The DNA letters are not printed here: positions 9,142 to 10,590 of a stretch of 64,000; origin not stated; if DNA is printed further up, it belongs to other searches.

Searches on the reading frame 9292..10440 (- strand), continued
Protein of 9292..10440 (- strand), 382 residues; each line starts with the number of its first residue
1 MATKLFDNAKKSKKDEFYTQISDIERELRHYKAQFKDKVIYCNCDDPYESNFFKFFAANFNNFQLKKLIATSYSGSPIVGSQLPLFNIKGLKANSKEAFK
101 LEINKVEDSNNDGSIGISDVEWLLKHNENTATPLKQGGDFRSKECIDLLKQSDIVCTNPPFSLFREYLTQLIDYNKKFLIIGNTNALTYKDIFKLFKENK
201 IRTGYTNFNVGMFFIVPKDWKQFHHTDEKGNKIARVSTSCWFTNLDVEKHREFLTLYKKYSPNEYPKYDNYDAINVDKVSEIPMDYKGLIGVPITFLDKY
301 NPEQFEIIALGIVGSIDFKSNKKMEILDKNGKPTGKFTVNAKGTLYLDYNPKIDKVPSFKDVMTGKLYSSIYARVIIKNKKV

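Call 97: get_annotated_region(hit=H75, flank=2500)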
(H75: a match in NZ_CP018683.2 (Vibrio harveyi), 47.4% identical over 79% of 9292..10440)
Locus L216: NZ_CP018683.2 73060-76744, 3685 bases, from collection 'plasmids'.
description: Vibrio harveyi strain QT520 plasmid p2, complete sequence
organism: Vibrio harveyi (NCBI taxid 669)
taxonomy: Bacteria; Pseudomonadota; Gammaproteobacteria; Vibrionales; Vibrionaceae; Vibrio; Vibrio harveyi
host: -; source: Trachinotus ovatus,liver of diseased deep sea cage-cultured grouper; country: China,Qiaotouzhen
typing (MOB-suite, as given by PLSDB): conjugative; replicon rep_cluster_1500; relaxase MOBF; mating-pair formation MPF_F
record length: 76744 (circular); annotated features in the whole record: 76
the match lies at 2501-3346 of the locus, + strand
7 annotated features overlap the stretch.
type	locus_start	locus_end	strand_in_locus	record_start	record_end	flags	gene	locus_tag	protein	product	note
CDS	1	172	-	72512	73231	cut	-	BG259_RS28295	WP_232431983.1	FRG domain-containing protein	-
CDS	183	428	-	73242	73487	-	-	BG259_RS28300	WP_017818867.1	hypothetical protein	-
CDS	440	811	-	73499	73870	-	-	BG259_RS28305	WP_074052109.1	hypothetical protein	-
CDS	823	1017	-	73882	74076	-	-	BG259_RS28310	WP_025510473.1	hypothetical protein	-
CDS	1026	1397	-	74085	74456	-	-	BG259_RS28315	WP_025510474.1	DNA-binding protein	-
CDS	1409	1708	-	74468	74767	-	-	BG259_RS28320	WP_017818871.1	type II toxin-antitoxin system HigB family toxin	-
CDS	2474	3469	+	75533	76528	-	-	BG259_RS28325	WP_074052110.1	adenine-specific methyltransferase EcoRI family protein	-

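Call 98: get_annotated_region(hit=H76, flank=2500)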
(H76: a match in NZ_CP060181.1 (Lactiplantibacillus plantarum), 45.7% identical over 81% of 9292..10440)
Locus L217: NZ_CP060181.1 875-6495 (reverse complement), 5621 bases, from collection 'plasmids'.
description: Lactiplantibacillus plantarum strain P9 plasmid p9, complete sequence
organism: Lactiplantibacillus plantarum (NCBI taxid 1590)
taxonomy: Bacteria; Bacillota; Bacilli; Lactobacillales; Lactobacillaceae; Lactiplantibacillus; Lactiplantibacillus plantarum
host: -; source: pure culture,Sour porridge; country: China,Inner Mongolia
typing (MOB-suite, as given by PLSDB): non-mobilizable; replicon rep_cluster_1255
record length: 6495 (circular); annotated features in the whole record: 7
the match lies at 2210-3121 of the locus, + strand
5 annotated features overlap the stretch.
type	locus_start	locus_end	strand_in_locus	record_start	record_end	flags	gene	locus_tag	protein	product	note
CDS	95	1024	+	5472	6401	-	-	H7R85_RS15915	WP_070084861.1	replication initiation protein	GO:0006270 - DNA replication initiation [Evidence IEA]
CDS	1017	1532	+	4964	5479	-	-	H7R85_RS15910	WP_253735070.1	DUF536 domain-containing protein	-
CDS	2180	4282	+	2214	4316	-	dcm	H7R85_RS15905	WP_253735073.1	DNA (cytosine-5-)-methyltransferase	GO:0006304 - DNA modification [Evidence IEA]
CDS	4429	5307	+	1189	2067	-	-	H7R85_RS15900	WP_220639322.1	hypothetical protein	-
CDS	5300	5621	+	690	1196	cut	-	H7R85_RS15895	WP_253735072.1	hypothetical protein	-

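Call 99: get_annotated_region(hit=H97, flank=2500)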
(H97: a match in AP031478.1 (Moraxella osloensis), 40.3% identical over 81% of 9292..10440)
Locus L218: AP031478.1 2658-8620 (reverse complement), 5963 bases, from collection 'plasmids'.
description: Moraxella osloensis NBRC 115781 plasmid pSKB0120-6 DNA, complete sequence
organism: Moraxella osloensis (NCBI taxid 34062)
taxonomy: Bacteria; Pseudomonadota; Gammaproteobacteria; Moraxellales; Moraxellaceae; Moraxella; Moraxella osloensis
host: -; source: Homo sapiens; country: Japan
typing (MOB-suite, as given by PLSDB): non-mobilizable
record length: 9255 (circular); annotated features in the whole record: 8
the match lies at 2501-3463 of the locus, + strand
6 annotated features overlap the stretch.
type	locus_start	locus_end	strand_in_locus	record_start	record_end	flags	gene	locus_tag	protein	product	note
CDS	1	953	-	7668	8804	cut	-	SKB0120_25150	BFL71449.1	hypothetical protein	-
CDS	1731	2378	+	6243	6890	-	-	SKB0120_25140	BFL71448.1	hypothetical protein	-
CDS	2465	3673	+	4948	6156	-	-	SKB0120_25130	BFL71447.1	adenine-specific methyltransferase EcoRI family protein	-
CDS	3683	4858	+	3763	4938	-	-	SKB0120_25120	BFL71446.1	hypothetical protein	-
CDS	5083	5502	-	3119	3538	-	-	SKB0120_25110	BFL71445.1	hypothetical protein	-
CDS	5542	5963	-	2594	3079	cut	-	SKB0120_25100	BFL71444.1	hypothetical protein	-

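Call 100: get_annotated_region(hit=H72, flank=2500)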
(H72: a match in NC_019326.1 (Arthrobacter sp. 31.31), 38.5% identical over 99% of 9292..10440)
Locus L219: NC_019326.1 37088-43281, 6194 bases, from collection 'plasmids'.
description: Arthrobacter sp. 31.31 plasmid p3132-53, complete sequence
organism: Arthrobacter sp. 31.31 (NCBI taxid 347202)
taxonomy: Bacteria; Actinomycetota; Actinomycetes; Micrococcales; Micrococcaceae; Arthrobacter; Arthrobacter sp. 31.31
host: -; source: heavy aromatic hydrocarbon contaminated soil; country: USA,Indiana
typing (MOB-suite, as given by PLSDB): conjugative; replicon rep_cluster_1542; relaxase MOBP; mating-pair formation MPF_T
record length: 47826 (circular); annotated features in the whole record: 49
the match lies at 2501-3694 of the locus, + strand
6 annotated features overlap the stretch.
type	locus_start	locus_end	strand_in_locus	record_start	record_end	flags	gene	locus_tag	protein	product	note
CDS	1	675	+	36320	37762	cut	-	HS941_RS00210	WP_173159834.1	chromosome partitioning protein ParA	-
CDS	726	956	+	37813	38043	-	-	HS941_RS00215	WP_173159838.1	hypothetical protein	-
CDS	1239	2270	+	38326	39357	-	-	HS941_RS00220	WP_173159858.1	GntR family transcriptional regulator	-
CDS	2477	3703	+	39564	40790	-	-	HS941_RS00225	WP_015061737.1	adenine-specific methyltransferase EcoRI family protein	-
CDS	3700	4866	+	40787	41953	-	-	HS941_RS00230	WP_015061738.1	DUF262 domain-containing protein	-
CDS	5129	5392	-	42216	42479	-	-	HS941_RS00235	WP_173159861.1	hypothetical protein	-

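Call 105: search_protein_families(library=padloc, proteins=[L213:2986-3966:+, L213:2123-2956:+], max_evalue=0.00001)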
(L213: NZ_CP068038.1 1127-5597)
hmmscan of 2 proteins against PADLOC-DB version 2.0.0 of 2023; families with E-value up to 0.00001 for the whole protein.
L213:2986-3966:+ (326 aa): 1 family
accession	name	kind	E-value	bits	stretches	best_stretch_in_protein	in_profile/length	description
PDLC03297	MTase_II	-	2e-172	571.1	1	1-325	1-331/332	Type II methyltransferase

L213:2123-2956:+ (277 aa): 1 family
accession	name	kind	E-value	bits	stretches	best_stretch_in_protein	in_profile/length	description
PDLC03551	REase_II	-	1.6e-172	570.2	1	1-277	7-283/283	Type II restriction enzyme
